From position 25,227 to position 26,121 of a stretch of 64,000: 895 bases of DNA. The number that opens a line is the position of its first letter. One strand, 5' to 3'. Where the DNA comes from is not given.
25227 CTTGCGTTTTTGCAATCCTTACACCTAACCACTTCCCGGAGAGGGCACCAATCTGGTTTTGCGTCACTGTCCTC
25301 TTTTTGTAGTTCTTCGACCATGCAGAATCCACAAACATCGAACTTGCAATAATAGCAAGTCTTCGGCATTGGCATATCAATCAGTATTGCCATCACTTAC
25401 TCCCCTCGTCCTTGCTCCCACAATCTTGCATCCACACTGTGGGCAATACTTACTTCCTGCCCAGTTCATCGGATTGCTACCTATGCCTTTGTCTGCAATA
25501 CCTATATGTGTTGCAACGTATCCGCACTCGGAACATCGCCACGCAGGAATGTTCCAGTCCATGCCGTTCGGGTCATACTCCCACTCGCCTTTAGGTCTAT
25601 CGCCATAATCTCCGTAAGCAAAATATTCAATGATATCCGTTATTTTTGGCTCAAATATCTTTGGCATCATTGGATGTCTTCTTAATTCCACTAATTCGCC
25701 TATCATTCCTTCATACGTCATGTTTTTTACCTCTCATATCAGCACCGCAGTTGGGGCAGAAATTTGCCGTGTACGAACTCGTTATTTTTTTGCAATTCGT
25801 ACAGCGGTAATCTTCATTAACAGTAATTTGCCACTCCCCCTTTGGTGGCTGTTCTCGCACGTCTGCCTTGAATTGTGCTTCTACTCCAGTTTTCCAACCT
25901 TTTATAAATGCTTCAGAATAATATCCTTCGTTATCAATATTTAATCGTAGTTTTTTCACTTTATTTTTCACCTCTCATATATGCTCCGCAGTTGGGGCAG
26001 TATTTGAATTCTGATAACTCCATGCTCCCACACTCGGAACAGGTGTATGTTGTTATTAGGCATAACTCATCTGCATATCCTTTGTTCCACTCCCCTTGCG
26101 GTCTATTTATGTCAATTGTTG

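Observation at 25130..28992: Tandem expansion of an uncharacterised small Zn-ribbon protein family (ISRQAAI - PxxGxW - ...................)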

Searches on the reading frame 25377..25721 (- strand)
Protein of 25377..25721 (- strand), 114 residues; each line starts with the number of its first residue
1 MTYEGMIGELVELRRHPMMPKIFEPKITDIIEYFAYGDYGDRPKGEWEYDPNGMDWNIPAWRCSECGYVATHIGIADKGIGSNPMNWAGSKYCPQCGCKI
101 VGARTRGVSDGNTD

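Call 3: search_protein_families(library=pfam, max_evalue=1, proteins=[window:25377-25721:-])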
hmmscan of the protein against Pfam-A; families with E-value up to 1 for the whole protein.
window:25377-25721:- (114 aa): 11 families
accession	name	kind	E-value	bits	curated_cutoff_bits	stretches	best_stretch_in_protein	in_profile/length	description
PF25208.1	DUF7838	-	0.0032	17.8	28.5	1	61-74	34-47/55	Domain of unknown function (DUF7838)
PF14149.11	YhfH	-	0.01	16.1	27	0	89-100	12-23/37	YhfH-like protein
PF11682.14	Zn_ribbon_11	-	0.019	15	24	1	87-100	15-28/37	Probable zinc-ribbon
PF13240.11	Zn_Ribbon_1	-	0.068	13.4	25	1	89-99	12-22/23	zinc-ribbon domain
PF07282.18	Cas12f1-like_TNB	-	0.091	13.4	26.3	0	60-70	40-50/60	Cas12f1-like, TNB domain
PF12760.12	Zn_ribbon_IS1595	-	0.11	13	25.4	0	86-99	14-27/46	Transposase zinc-ribbon domain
PF04606.18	Ogr_Delta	-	0.11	12.9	26.3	1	93-109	2-18/47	Ogr/Delta-like zinc finger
PF21349.2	RUBY_RBDX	-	0.11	12.4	26.5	1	61-70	1-10/30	Rubrerythrin, rubredoxin-like domain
PF14803.11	Zn_ribbon_Nudix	-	0.23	11.9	25.6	0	91-100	1-10/34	Nudix N-terminal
PF18073.7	Zn_ribbon_LapB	-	0.31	11.2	25.7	1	61-70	1-10/28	Rubredoxin metal binding domain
PF13248.11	Zn_ribbon_3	-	0.77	9.8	27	0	91-97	3-9/26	zinc-ribbon domain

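Call 4: search_protein_families(library=phrogs, max_evalue=0.01, proteins=[window:25377-25721:-])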
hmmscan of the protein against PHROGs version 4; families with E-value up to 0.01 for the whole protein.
window:25377-25721:- (114 aa): 0 families

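Call 10: find_homologous_proteins(query=A1, max_evalue=0.001)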
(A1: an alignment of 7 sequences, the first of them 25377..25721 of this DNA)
Query A1 (7 sequences) (114 aa, profile of the alignment): 5800 proteins with E <= 0.001 among 8000 candidates; the best 120 are listed.
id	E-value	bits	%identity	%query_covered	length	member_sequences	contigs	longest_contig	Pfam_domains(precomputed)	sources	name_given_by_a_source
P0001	3.8e-25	106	-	-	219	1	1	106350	-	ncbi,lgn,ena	-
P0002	1.6e-23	101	23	54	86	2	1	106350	-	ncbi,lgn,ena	-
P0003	6.6e-21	92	28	41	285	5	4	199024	PF13240.12,PF25311.2,PF12773.14,PF17032.11,PF13248.12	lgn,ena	-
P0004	4.6e-16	77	30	64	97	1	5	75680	-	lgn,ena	-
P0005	4.8e-16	77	27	55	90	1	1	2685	-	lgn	-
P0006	3.1e-15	74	50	74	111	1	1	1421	-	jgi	jgi:rubredoxin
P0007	3.5e-15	74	-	-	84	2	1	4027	-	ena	-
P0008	6.0e-15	73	26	61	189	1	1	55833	PF14319.12,PF13240.12,PF12773.14,PF23458.3,PF13248.12,PF09723.16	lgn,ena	-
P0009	8.5e-15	73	29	73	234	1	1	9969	-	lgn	-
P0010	2.3e-14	71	50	74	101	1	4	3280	-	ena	-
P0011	3.6e-14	71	27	56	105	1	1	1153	-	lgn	-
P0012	4.9e-14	70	49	69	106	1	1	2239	-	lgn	-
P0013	7.5e-14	70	64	64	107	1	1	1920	-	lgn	-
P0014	8.6e-14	69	96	94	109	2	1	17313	-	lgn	-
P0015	9.1e-14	69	30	55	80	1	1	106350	-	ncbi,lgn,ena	-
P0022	8.9e-13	66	30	56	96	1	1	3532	PF13240.12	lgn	-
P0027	1.3e-12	66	34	62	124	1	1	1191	PF23458.3,PF13248.12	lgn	-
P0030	1.3e-12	66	24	66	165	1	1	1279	PF17032.11,PF23458.3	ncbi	-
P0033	2.9e-12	65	27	62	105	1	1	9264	PF12172.15,PF12773.14,PF13248.12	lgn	-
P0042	4.7e-12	64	31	55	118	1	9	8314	PF13240.12,PF13248.12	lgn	-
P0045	5.3e-12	64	27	59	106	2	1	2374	PF13248.12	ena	-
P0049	6.4e-12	63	34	51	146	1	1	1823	PF18912.7,PF13240.12,PF12773.14,PF13248.12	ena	-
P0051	6.6e-12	63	26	74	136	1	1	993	PF13240.12,PF13248.12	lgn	-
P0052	7.1e-12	63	28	54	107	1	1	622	PF13248.12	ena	-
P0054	7.7e-12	63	26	46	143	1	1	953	PF13240.12,PF12773.14,PF17032.11,PF26408.2,PF09297.17,PF13248.12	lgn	-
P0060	1.1e-11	63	-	-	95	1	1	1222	PF13240.12,PF13248.12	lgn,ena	-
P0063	1.3e-11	63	-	-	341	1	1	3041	PF13248.12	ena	-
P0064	1.3e-11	62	71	52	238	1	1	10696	-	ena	-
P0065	1.5e-11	62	32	54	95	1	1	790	PF13248.12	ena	-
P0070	1.6e-11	62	29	72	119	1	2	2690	PF13248.12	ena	-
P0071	1.6e-11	62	29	37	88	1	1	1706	PF13240.12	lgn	-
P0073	1.7e-11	62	35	53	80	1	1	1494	PF13248.12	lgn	-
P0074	1.7e-11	62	33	35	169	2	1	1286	PF18912.7,PF12773.14,PF17032.11,PF07191.18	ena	-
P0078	1.8e-11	62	-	-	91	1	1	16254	PF13240.12,PF13248.12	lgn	-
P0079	1.8e-11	62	30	35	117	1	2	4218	PF13240.12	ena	-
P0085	2.2e-11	62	32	53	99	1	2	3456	PF13240.12,PF13248.12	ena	-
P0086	2.3e-11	62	31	61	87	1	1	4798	PF13240.12,PF13248.12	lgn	-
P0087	2.4e-11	62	33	55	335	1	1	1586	PF12773.14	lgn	-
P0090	2.7e-11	61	28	53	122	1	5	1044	PF13248.12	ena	-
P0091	2.8e-11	61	34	54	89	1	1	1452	PF13248.12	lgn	-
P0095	3.0e-11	61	24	91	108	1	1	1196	PF13248.12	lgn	-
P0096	3.0e-11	61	25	54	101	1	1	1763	PF13240.12,PF13248.12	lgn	-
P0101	3.1e-11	61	29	85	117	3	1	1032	PF13248.12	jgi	jgi:rubrerythrin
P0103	3.3e-11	61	63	91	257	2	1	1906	-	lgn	-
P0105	3.4e-11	61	31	54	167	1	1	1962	PF13248.12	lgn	-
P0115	4.8e-11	61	28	56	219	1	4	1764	PF25311.2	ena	-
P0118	5.4e-11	60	-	-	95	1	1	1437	PF13248.12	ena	-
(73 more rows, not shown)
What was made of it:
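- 25377..25721 (-): Family member, 114 aa, with a long insert between the two knuckles and tail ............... 96% identical to P0014 (call 10).
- The tail persists across thousands of homologues (call 10).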

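Call 11: find_encoding_contigs(protein=P0001, flank=2000, max_places=4)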
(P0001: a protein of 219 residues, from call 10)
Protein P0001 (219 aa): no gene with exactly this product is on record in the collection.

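Call 14: search_protein_families(library=pfam, max_evalue=0.001, proteins=[P0003, P0115, P0063, P0087, P0064, P0009, P0008, P0103])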
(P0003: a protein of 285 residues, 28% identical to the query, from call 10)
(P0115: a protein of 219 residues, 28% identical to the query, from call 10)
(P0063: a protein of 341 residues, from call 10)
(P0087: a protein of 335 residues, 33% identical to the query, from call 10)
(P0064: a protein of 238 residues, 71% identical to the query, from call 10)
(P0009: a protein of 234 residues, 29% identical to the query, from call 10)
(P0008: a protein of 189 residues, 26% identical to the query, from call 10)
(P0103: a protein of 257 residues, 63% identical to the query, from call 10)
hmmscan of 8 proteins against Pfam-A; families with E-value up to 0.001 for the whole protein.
P0003 (285 aa): 8 families
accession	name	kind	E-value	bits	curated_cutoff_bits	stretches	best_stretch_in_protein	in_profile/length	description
PF25311.1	WDGH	-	2e-37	127.9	27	1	127-223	1-96/97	WDGH domain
PF13248.11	Zn_ribbon_3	-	4.4e-09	35.9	27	1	253-276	4-26/26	zinc-ribbon domain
PF17032.10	Zn_ribbon_15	-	2.2e-08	35.2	28.9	0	70-91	52-73/73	zinc-ribbon family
PF12773.13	DZR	-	2.8e-08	34.2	27.3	1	249-273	22-45/45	Double zinc ribbon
PF13240.11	Zn_Ribbon_1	-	3.5e-06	27.1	25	0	72-93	1-22/23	zinc-ribbon domain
PF12172.15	zf-ChsH2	-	9.7e-05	22.5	23.2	1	72-93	13-34/37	ChsH2, rubredoxin-like zinc ribbon domain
PF23458.2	DUF7130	-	0.0002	21.6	35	0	253-279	55-83/89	Domain of unknown function (DUF7130)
PF21349.2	RUBY_RBDX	-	0.00041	20.2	26.5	0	72-93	2-25/30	Rubrerythrin, rubredoxin-like domain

P0115 (219 aa): 2 families
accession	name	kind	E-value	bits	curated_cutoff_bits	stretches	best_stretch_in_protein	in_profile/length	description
PF25311.1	WDGH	-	3.1e-37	127.2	27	1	23-118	2-96/97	WDGH domain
PF17032.10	Zn_ribbon_15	-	0.00074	20.7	28.9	0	181-210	46-73/73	zinc-ribbon family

P0063 (341 aa): 1 family
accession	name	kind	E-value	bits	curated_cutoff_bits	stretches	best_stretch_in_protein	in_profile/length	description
PF13248.11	Zn_ribbon_3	-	5.9e-06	26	27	1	303-326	3-26/26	zinc-ribbon domain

P0087 (335 aa): 1 family
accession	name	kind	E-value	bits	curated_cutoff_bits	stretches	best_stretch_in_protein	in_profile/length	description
PF12773.13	DZR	-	2.1e-07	31.4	27.3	1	261-325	1-45/45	Double zinc ribbon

P0064 (238 aa): 0 families

P0009 (234 aa): 6 families
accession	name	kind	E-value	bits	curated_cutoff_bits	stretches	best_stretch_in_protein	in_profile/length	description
PF17032.10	Zn_ribbon_15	-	2.7e-05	25.3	28.9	0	178-226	35-73/73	zinc-ribbon family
PF13240.11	Zn_Ribbon_1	-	0.0001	22.4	25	0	70-91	2-22/23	zinc-ribbon domain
PF13248.11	Zn_ribbon_3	-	0.00012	21.8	27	0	68-92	3-26/26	zinc-ribbon domain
PF09297.16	Zn_ribbon_NUD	-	0.00059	19.9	24.8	0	82-93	3-14/32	NADH pyrophosphatase zinc ribbon domain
PF14803.11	Zn_ribbon_Nudix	-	0.00064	20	25.6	0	83-98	1-16/34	Nudix N-terminal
PF23455.1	DUF7129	-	0.00087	19.4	30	0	65-94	9-39/45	Domain of unknown function (DUF7129)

P0008 (189 aa): 14 families
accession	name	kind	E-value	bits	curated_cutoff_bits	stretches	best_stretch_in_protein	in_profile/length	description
PF13240.11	Zn_Ribbon_1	-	1.9e-07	31.1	25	0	164-184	2-22/23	zinc-ribbon domain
PF09723.15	Zn_ribbon_8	-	2e-07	31.4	34.4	1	56-87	6-38/41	Zinc ribbon domain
PF13248.11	Zn_ribbon_3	-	2.6e-07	30.3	27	0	163-185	4-26/26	zinc-ribbon domain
PF23458.2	DUF7130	-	3.9e-07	30.3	35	0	55-87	53-81/89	Domain of unknown function (DUF7130)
PF12773.13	DZR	-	8e-07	29.6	27.3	0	57-90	14-38/45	Double zinc ribbon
PF14319.11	Zn_Tnp_IS91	-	1.5e-05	25.3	26.3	0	48-96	31-76/90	Transposase zinc-binding domain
PF21349.2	RUBY_RBDX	-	0.00011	22.1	26.5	1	163-185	2-26/30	Rubrerythrin, rubredoxin-like domain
PF17032.10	Zn_ribbon_15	-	0.00022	22.4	28.9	0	161-182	37-73/73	zinc-ribbon family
PF06906.16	DUF1272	-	0.00027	21.4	25.3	0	157-184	22-50/57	Protein of unknown function (DUF1272)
PF23455.1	DUF7129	-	0.00029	20.9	30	0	161-185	11-37/45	Domain of unknown function (DUF7129)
PF07191.17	Zn_ribbon_6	-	0.00044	20.6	25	0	160-186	15-40/67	Double zinc ribbon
PF22400.1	DUF6980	-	0.00051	20.6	27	0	73-102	49-78/99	Domain of unknown function (DUF6980)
PF14149.11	YhfH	-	0.00072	19.8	27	0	79-89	16-26/37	YhfH-like protein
PF04606.18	Ogr_Delta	-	0.00081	19.7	26.3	0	79-97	2-20/47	Ogr/Delta-like zinc finger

P0103 (257 aa): 0 families
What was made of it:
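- On Pfam zinc-ribbon families (PF13240, PF13248, PF12773, PF17032): Some homologues (P0003, P0008) do pass (call 14).
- Closest known: Generic Pfam zinc ribbons. Same: Some homologues pass the Pfam thresholds (P0003, P0008; call 14).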

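Call 18: search_solved_structures(query=A1, max_evalue=10, show_alignments=2)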
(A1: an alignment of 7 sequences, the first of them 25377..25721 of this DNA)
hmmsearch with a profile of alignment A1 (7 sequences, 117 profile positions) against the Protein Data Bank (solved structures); distinct sequences matched with E-value up to 10: 88 (the best 60 are shown).
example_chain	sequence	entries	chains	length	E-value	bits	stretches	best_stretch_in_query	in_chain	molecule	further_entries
2i13_A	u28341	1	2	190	1.4e-05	28.4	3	78-109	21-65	Aart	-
3mps_A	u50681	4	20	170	9.6e-05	25.7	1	24-101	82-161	Rubrerythrin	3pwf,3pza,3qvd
1nnq_A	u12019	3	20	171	9.7e-05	25.7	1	24-101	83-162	Rubrerythrin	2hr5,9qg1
9fhl_C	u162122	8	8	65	0.01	19.2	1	75-103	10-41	Small zinc finger protein HVO-2753-like zinc-binding pocket domain-containing protein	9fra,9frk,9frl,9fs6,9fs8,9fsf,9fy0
5sbg_C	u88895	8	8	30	0.015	18.7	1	81-102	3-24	METP, miniaturized rubredoxin | METP ARTIFICIAL PROTEIN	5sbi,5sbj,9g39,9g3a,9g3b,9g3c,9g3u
1mey_C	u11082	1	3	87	0.018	18.4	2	69-103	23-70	CONSENSUS ZINC FINGER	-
9sfa_A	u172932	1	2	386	0.024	18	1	54-109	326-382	Putative regulatory protein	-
7nhk_4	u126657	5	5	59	0.024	18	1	72-101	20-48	50S ribosomal protein L32 | 50S ribosomal protein L32-3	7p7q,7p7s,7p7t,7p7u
6o8w_2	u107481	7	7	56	0.027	17.8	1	72-101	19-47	50S ribosomal protein L32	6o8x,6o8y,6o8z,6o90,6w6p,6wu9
7p7r_4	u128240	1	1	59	0.027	17.8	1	72-101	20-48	50S ribosomal protein L32-3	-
7nhn_5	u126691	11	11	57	0.033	17.5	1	78-101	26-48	50S ribosomal protein L32-2 | Large ribosomal subunit protein bL32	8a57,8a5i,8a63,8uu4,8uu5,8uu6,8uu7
9e6q_Ad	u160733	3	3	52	0.05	17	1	77-100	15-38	Large ribosomal subunit protein eL37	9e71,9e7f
3irb_A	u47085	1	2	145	0.072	16.4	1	73-103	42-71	uncharacterized protein from DUF35 family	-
2fe0_A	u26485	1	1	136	0.077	16.3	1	25-77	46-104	small myristoylated protein 1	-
5i8l_A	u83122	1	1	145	0.12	15.7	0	27-74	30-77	Lysozyme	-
8fmw_Ad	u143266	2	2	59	0.45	13.9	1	71-101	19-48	50S ribosomal protein L32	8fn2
6wqn_N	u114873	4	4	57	0.47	13.8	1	73-102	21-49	50S ribosomal protein L32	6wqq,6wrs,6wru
6fxc_AZ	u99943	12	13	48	0.62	13.4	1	73-101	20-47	50S ribosomal protein L32 | Large ribosomal subunit protein bL32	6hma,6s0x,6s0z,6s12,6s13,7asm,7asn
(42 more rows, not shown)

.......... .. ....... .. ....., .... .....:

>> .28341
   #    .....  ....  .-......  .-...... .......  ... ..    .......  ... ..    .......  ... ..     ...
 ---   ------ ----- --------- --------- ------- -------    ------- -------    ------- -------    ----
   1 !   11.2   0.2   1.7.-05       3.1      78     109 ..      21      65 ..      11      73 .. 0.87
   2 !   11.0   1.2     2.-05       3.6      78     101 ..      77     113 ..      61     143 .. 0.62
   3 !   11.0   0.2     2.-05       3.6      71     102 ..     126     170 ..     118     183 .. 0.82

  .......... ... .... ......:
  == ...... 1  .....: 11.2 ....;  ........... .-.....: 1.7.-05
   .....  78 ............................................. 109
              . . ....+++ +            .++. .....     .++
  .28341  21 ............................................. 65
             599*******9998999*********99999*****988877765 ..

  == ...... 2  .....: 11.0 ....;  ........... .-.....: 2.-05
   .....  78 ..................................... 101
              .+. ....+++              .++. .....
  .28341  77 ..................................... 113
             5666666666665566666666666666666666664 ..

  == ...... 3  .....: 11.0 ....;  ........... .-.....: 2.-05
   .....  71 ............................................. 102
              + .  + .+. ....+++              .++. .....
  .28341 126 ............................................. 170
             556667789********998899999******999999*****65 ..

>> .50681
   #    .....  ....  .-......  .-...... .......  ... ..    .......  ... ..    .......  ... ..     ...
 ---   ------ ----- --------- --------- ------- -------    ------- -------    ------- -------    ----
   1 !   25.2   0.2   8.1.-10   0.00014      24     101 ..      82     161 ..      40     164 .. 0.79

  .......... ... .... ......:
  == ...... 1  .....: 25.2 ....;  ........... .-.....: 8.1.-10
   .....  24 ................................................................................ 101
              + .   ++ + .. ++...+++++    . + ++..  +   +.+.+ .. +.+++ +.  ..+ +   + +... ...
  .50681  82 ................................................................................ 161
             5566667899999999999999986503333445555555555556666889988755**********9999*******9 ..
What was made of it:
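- Closest known: Generic Pfam zinc ribbons. Same: The profile matches rubrerythrin at E 1e-4 (call 18).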

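Call 19: search_solved_structures(query=P0063, max_evalue=10)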
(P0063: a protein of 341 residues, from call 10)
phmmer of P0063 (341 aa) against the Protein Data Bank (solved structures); distinct sequences matched with E-value up to 10: 5.
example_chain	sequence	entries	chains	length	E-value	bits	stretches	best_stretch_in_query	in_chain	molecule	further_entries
5nus_B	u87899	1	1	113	0.18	14.2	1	295-336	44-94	p44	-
5obz_B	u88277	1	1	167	0.5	12.8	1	302-336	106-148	Putative transcription factor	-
5xxb_R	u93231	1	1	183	1.3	11.5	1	213-302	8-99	Ribosomal protein eL20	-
8s05_C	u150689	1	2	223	1.6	11.1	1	303-338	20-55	Conserved protein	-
5a8i_A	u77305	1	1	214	1.7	11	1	303-338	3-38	ARNA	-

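Call 20: search_protein_families(library=ncbifam, max_evalue=0.1, proteins=[window:25377-25721:-])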
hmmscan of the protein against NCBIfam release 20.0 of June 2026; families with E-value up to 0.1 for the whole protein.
window:25377-25721:- (114 aa): 3 families
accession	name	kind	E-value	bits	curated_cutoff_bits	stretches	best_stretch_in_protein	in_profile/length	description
TIGR04165.1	methano_modCys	hypoth_equivalog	0.003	17.8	60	0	91-99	8-16/50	TIGR04165 family Cys-rich peptide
TIGR03831.1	YgiT_finger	domain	0.0089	16.3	20.2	0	57-67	29-39/46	YgiT-type zinc finger protein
TIGR03830.1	CxxCG_CxxCG_HTH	subfamily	0.072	12.9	61.8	0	49-72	20-43/127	type II TA system antitoxin MqsA family protein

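Call 24: find_related_loci(query=A1, collection=viral_contigs, flank=10000)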
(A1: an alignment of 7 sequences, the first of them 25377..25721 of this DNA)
Query A1 (114 aa) in viral_contigs; peptide patterns used: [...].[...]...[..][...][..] (x = any residue, [..] = any of these).
600 stretches matched a pattern (row limit reached: there are more); 11 encode a relative of the query (tblastn E <= 1e-3); 11 distinct loci.
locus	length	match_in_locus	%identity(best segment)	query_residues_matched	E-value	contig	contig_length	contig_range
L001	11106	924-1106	54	45-100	2e-18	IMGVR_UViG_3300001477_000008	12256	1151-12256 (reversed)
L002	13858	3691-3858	43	44-101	6e-14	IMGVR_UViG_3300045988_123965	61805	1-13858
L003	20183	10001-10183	39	45-108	3e-11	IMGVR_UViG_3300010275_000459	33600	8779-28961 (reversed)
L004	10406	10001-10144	42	45-100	1e-7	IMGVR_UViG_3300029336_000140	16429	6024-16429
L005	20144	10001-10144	39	45-100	2e-6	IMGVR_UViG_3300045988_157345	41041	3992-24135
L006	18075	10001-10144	39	45-100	2e-6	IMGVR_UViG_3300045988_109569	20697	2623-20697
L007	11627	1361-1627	29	1-101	2e-6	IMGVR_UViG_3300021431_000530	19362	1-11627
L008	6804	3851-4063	27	29-102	4e-6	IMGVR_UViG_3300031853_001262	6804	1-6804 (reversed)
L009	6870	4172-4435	30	7-102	8e-6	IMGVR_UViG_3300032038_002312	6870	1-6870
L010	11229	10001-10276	30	1-105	7e-6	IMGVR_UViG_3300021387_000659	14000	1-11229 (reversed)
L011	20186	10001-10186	34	31-103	3e-5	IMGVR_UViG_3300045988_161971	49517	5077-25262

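Call 41: search_protein_representatives(alignment_id=A1)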
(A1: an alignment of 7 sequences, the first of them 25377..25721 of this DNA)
Query: 7 sequences, 117 profile positions. Proteins with E-value up to 0.001 (for the whole library): 32272; up to 1e-10: 318; up to 1e-30: 3. The best 150 are listed.
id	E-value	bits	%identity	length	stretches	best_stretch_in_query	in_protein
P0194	5.5e-40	152.3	-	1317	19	64-114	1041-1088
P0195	3.1e-32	127.3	-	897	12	80-109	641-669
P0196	7.5e-32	126.1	-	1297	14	59-103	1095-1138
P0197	8.5e-30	119.5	-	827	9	71-103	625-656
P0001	1.2e-25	106.1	-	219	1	11-117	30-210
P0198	1.7e-24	102.4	-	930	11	62-104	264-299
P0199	1.4e-23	99.4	-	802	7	61-114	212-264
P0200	1.3e-22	96.3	-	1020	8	69-113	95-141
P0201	6.3e-22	94.1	-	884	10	59-110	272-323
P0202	1.8e-21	92.6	-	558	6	74-111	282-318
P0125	2.2e-21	92.4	-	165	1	12-109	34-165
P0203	9.2e-21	90.3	-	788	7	76-108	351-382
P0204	9.5e-21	90.3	-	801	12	72-100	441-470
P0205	5.2e-20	87.9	-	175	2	29-111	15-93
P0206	1.6e-18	83.1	-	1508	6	75-109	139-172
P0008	1.9e-15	73.2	-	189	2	47-113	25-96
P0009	2.7e-15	72.7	-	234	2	39-107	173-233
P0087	7.6e-12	61.6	-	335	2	14-108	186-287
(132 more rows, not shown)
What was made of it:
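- The family is maintained in tens of thousands of clusters (call 41).
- Tried and rejected: The exhaustive HMMER count is inflated by multi-ribbon repeat proteins (call 41).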

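Call 55: search_protein_families(library=padloc, max_evalue=0.01, proteins=[window:25377-25721:-])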
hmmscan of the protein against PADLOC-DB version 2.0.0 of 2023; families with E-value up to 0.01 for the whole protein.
window:25377-25721:- (114 aa): 0 families

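Call 80: search_dna_similar(query=P0008, collection=phages, mode=protein, max_evalue=0.001, max_rows=25)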
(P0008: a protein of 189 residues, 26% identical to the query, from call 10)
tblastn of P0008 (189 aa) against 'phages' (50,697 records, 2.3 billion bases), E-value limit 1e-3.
No match.

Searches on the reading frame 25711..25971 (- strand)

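Call 3: search_protein_families(library=pfam, max_evalue=1, proteins=[window:25711-25971:-])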
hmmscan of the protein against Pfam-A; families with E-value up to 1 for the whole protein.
window:25711-25971:- (86 aa): 23 families
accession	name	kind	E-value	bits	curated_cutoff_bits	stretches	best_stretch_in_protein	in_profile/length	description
PF08772.16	Zn_ribbon_NOB1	-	3.5e-05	24.3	24.9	1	55-78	9-32/72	Nin one binding (NOB1) Zn-ribbon like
PF06906.16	DUF1272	-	0.00013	22.5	25.3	1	55-79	27-51/57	Protein of unknown function (DUF1272)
PF12773.13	DZR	-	0.0002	21.9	27.3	1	55-76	25-45/45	Double zinc ribbon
PF13248.11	Zn_ribbon_3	-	0.0002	21.2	27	1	55-79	3-26/26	zinc-ribbon domain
PF18912.6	DZR_2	-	0.0057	16.9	27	1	52-80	19-47/56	Double zinc ribbon domain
PF23455.1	DUF7129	-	0.0074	16.5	30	1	54-80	11-38/45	Domain of unknown function (DUF7129)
PF21349.2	RUBY_RBDX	-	0.0094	15.8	26.5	1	55-78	1-25/30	Rubrerythrin, rubredoxin-like domain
PF07191.17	Zn_ribbon_6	-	0.01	16.3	25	1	50-79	12-39/67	Double zinc ribbon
PF15913.10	Furin-like_2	-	0.013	16.1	28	1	38-78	35-77/102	Furin-like repeat, cysteine-rich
PF17032.10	Zn_ribbon_15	-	0.02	16.1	28.9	1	51-76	49-73/73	zinc-ribbon family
PF14803.11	Zn_ribbon_Nudix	-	0.021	15.2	25.6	1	70-80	1-11/34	Nudix N-terminal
PF13240.11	Zn_Ribbon_1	-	0.026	14.8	25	1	57-78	2-22/23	zinc-ribbon domain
PF20097.4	DUF6487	-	0.028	15.3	24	1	53-68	51-66/67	Domain of unknown function (DUF6487)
PF09723.15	Zn_ribbon_8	-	0.03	14.8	34.4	1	54-79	5-37/41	Zinc ribbon domain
PF23458.2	DUF7130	-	0.042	14.2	35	1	54-78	53-79/89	Domain of unknown function (DUF7130)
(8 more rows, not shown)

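Call 4: search_protein_families(library=phrogs, max_evalue=0.01, proteins=[window:25711-25971:-])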
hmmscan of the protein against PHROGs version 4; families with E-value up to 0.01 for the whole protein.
window:25711-25971:- (86 aa): 4 families
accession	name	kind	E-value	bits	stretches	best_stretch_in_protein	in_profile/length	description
phrog_22543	-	unknown function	5.3e-06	27.8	1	30-82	41-100/105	-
phrog_10714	-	unknown function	2e-05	25.8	1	50-84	69-104/109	-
phrog_1494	-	unknown function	0.00077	19.7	1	55-83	185-213/226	-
phrog_9188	-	unknown function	0.003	18.8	1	34-80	16-65/70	-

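Call 20: search_protein_families(library=ncbifam, max_evalue=0.1, proteins=[window:25711-25971:-])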
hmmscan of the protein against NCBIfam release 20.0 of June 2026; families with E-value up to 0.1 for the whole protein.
window:25711-25971:- (86 aa): 5 families
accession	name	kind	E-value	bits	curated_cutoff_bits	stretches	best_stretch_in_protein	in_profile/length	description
NF033497.1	rubre_like_arch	subfamily_domain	0.00036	20.2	32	1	55-80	1-27/34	rubrerythrin-like domain-containing protein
NF009148.0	PRK12496.1-5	equivalog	0.0061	16.4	243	1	53-80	124-150/163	hypothetical protein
NF001605.0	PRK00398.1-2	equivalog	0.017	15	63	1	55-77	2-26/43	DNA-directed RNA polymerase subunit P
NF041664.1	RNAP_arch_Epp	equivalog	0.018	15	50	1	57-77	3-20/57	transcription elongation factor subunit Spt4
NF011481.0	PRK14890.1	equivalog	0.063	13.3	61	0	55-76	39-57/61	putative Zn-ribbon RNA-binding protein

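Call 55: search_protein_families(library=padloc, max_evalue=0.01, proteins=[window:25711-25971:-])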
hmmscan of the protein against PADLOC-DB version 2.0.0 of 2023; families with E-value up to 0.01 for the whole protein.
window:25711-25971:- (86 aa): 0 families
